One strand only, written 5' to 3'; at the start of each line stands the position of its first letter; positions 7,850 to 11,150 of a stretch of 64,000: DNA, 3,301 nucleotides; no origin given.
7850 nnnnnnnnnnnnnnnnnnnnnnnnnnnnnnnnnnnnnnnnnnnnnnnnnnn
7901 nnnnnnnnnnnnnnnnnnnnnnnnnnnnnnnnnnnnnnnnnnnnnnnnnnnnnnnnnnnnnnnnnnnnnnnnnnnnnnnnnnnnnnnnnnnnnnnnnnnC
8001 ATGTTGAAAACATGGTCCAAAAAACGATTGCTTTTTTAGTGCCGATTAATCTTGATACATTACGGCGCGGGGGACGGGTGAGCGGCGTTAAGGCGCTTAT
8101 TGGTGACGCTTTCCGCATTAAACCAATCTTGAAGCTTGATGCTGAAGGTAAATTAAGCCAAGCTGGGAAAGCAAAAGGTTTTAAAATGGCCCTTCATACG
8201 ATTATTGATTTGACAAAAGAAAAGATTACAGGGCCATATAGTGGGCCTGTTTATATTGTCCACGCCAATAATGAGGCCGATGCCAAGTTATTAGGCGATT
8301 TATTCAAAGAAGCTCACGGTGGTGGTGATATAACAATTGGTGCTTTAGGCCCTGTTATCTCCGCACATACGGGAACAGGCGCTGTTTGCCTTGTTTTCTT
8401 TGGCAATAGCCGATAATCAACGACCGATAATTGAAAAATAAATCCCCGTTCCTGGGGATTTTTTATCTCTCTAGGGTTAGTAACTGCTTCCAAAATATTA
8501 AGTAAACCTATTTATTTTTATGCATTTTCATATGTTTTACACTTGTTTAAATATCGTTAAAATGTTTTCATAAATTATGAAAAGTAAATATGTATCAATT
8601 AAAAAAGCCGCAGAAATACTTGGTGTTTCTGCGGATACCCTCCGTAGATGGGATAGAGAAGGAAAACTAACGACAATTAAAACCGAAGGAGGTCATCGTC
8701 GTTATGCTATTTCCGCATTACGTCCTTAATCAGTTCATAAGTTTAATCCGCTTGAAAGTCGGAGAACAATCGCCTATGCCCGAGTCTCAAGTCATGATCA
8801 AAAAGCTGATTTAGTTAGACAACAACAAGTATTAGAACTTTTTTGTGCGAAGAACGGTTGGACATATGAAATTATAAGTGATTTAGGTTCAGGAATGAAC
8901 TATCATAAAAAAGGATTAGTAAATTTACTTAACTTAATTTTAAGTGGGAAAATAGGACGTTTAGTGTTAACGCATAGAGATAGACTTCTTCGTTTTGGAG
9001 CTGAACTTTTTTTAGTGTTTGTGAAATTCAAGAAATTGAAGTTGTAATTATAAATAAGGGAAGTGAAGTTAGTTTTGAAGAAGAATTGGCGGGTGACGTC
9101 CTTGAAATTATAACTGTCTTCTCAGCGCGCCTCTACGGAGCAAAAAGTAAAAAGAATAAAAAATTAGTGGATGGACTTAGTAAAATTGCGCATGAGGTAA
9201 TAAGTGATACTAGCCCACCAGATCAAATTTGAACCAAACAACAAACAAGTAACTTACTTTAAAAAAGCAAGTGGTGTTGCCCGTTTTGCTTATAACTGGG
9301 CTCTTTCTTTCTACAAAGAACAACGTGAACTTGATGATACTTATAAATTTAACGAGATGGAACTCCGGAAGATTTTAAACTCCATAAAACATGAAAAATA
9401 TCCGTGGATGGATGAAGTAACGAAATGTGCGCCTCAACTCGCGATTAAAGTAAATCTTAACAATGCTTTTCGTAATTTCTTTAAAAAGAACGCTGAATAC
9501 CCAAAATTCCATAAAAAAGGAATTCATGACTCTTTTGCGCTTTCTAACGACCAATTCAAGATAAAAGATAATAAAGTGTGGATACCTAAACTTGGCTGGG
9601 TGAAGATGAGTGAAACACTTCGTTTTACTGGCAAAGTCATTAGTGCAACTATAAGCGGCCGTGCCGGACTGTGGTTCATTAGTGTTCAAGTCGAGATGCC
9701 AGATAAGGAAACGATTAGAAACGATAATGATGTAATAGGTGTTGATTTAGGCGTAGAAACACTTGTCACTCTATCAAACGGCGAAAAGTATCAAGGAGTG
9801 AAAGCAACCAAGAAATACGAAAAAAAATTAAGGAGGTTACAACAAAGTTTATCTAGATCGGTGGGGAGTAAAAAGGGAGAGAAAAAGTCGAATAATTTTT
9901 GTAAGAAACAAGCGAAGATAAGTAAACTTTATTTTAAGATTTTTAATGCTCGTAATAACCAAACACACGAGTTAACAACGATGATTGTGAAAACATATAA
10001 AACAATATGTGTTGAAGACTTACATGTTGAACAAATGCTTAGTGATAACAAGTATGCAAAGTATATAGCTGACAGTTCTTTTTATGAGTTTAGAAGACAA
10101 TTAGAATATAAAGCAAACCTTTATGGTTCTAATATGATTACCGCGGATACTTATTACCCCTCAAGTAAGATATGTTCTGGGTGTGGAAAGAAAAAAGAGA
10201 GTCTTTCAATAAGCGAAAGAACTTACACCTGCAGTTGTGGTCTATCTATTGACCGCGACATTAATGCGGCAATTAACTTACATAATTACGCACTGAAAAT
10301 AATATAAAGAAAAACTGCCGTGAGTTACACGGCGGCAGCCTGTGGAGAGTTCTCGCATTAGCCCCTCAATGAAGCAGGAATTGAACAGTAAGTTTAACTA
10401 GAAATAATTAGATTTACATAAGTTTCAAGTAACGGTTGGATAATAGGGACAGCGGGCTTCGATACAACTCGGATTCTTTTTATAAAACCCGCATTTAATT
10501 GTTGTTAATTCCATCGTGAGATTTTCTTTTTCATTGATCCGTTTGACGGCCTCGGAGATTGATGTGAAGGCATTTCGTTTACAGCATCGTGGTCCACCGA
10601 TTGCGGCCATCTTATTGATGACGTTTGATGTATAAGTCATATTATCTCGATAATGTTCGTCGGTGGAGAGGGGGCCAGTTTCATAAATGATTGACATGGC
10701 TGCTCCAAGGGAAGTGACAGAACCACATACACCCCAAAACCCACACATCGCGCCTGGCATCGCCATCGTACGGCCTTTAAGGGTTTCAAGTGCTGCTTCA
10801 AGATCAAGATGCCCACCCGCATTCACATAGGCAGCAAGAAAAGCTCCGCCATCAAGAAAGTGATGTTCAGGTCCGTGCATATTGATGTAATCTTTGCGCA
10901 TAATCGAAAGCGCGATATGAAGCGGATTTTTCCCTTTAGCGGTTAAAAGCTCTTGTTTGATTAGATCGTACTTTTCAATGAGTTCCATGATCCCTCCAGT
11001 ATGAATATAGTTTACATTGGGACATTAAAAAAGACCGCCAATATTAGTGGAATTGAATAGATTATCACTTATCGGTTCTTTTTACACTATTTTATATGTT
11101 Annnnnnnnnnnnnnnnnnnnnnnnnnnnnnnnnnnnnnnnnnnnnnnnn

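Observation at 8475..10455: IS607 element with a dead transposase but intact TnpB and omega-RNA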

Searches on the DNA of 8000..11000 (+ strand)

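Call 5: search_rna_families(source=window, start=8000, end=11000, threshold=evalue, max_evalue=1, show_alignments=2)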
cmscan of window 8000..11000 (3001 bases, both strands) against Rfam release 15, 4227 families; matches with E-value up to 1: 1.
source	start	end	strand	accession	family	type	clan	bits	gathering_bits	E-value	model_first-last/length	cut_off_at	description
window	10339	10380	+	RF03064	RAGATH-18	Gene; sRNA;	-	28.3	44.9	0.017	1-71/71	no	RAGATH-18 RNA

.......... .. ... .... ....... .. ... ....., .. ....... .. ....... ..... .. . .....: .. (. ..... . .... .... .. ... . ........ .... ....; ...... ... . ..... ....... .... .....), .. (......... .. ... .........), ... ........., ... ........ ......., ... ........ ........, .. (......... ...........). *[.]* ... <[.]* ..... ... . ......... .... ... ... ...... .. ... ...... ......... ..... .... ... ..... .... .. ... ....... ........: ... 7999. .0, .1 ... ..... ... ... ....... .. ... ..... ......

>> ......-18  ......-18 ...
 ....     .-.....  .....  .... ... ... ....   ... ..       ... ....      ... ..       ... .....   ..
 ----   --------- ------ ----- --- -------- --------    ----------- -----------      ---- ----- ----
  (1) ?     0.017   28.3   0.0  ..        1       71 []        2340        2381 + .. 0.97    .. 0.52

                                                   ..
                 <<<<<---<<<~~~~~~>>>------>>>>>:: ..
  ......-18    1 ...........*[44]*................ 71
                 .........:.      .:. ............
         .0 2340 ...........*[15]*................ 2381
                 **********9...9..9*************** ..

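Call 7: search_dna_similar(query=window:8475-10455:+, collection=plasmids, mode=distant)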
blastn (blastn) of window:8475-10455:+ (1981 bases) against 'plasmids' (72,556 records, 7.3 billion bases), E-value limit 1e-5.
Records with a match: 83; places in all: 116; records where one place covers at least 80% of the query: 0.
Best place of each record, by identity: 60-80% 83.
By first word of the organism name: Campylobacter 71; Helicobacter 7; Moraxella 2; Microcystis 1; Stanieria 1; Candidatus 1.
By predicted mobility (MOB-suite, as given by PLSDB): conjugative 52; mobilizable 20; non-mobilizable 11.
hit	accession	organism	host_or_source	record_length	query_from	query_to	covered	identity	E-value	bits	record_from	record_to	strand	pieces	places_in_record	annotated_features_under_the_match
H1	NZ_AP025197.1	Helicobacter cinaedi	Cricetinae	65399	291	834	27%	66.4%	1e-34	156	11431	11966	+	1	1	IS607 family transposase | transposase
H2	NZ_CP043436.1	Campylobacter fetus subsp. venerealis NCTC 10354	Cell culture,Heifer vaginal mucus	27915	320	834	26%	68.2%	1e-41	180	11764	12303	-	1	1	IS607-like element ISCfe1 family transposase | RNA-guided endonuclease TnpB family protein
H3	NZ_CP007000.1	Campylobacter fetus subsp. venerealis cfvi03/293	-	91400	320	834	26%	68.2%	1e-41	180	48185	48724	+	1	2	IS607-like element ISCfe1 family transposase | RNA-guided endonuclease TnpB family protein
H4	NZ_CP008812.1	Campylobacter fetus subsp. venerealis 97/608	bovine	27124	320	834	26%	68.2%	1e-41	180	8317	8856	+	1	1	IS607-like element ISCfe1 family transposase | RNA-guided endonuclease TnpB family protein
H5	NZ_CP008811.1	Campylobacter fetus subsp. venerealis 97/608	bovine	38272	320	834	26%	67.5%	3e-36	162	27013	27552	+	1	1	IS607-like element ISCfe1 family transposase | RNA-guided endonuclease TnpB family protein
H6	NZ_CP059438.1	Campylobacter fetus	bovine,reproductive tract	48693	320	834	26%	67.5%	3e-36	162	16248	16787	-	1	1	IS607-like element ISCfe1 family transposase | RNA-guided endonuclease TnpB family protein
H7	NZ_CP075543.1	Campylobacter fetus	Bovine,Cell culture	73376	320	834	26%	67.5%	3e-36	162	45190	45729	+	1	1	IS607-like element ISCfe1 family transposase | RNA-guided endonuclease TnpB family protein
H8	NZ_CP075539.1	Campylobacter fetus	Bovine,Cell culture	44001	320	834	26%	67.5%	3e-36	162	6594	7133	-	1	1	IS607-like element ISCfe1 family transposase | RNA-guided endonuclease TnpB family protein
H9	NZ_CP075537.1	Campylobacter fetus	Bovine,Cell culture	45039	320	834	26%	67.5%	3e-36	162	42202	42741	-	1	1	IS607-like element ISCfe1 family transposase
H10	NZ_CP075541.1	Campylobacter fetus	Bovine,Cell culture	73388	320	834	26%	67.3%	4e-34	154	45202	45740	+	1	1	RNA-guided endonuclease TnpB family protein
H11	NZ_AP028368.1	Campylobacter jejuni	Homo sapiens,feces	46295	291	688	20%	70.0%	7e-38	167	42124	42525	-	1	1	IS607 family transposase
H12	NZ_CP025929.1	Microcystis aeruginosa NIES-2481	cell culture,freshwater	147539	300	705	20%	68.2%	1e-28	137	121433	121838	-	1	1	IS607 family transposase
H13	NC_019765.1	Stanieria cyanosphaera PCC 7437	-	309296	291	694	20%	68.0%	4e-22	115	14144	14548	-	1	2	IS607 family transposase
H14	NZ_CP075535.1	Campylobacter fetus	Bovine,Cell culture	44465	320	699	19%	69.8%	1e-35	160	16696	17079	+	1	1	IS607-like element ISCfe1 family transposase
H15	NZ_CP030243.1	Moraxella bovis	Bos taurus,strain,ocular secretion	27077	301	689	20%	67.1%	1e-16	97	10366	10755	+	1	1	IS607 family transposase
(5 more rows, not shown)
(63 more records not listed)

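Call 77: build_rna_model(alignment_id=A3)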
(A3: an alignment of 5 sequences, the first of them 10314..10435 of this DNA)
Model R1 built from alignment A3 (5 sequences, 165 columns); structure: RNAalifold consensus.
model positions 122; base pairs 27; branch points 2; effective number of sequences 1.59; information 0.59 bits per position. Calibrated on 0.2 Mb of random sequence (short: E-values are rough).
structure used (alignment columns):
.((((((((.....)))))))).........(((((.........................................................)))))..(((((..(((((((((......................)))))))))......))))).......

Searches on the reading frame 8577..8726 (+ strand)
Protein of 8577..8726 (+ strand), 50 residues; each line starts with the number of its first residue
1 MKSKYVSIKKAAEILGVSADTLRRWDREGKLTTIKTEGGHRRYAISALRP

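Call 4: search_protein_families(library=pfam, proteins=[window:8577-8726:+], max_evalue=0.01)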
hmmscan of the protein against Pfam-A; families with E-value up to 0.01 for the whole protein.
window:8577-8726:+ (50 aa): 12 families
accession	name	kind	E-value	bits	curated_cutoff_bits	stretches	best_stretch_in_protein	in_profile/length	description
PF00376.29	MerR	-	1.4e-15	57.2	28.2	1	7-43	1-38/38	MerR family regulatory protein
PF13411.12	MerR_1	-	1.4e-10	41.6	21.6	1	7-43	2-38/69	MerR HTH family regulatory protein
PF12728.13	HTH_17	-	2.6e-09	37.6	27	1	5-48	1-43/51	Helix-turn-helix domain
PF13518.12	HTH_28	-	0.00025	21.5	25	1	3-27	11-34/52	Helix-turn-helix domain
PF13542.12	HTH_Tnp_ISL3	-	0.00069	19.5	27.4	1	7-27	28-48/51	Helix-turn-helix domain of transposase family ISL3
PF13384.12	HTH_23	-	0.0007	19.8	24.6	1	6-25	18-37/50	Homeodomain-like domain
PF08220.18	HTH_DeoR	-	0.00095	19.3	21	1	2-24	11-33/57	DeoR-like helix-turn-helix domain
PF07453.19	NUMOD1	-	0.0013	19.3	22.8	1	3-23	14-34/37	NUMOD1 domain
PF02954.25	HTH_8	-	0.0026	17.9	22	1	8-24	21-37/42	Bacterial regulatory protein, Fis family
PF22083.2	I-HmuI_NUMOD-like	-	0.0036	17.3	27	1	3-19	10-26/46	DNA endonuclease I-HmuI-like, NUMOD-like domain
PF02042.20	RWP-RK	-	0.0046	17.3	29.3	1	6-31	13-38/49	RWP-RK domain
PF07825.17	Exc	-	0.008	16.6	23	1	18-39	18-39/77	Excisionase-like protein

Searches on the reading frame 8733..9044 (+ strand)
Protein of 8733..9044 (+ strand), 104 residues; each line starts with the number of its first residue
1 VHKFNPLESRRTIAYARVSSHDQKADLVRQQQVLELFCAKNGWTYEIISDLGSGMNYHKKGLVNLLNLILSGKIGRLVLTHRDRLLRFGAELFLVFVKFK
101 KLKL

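Call 4: search_protein_families(library=pfam, proteins=[window:8733-9044:+], max_evalue=0.01)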
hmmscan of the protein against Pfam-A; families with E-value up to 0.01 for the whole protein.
window:8733-9044:+ (104 aa): 1 family
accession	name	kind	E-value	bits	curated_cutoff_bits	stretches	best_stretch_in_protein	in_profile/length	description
PF00239.26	Resolvase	-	2.5e-15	57.2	23.3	1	13-101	2-91/145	Resolvase, N terminal domain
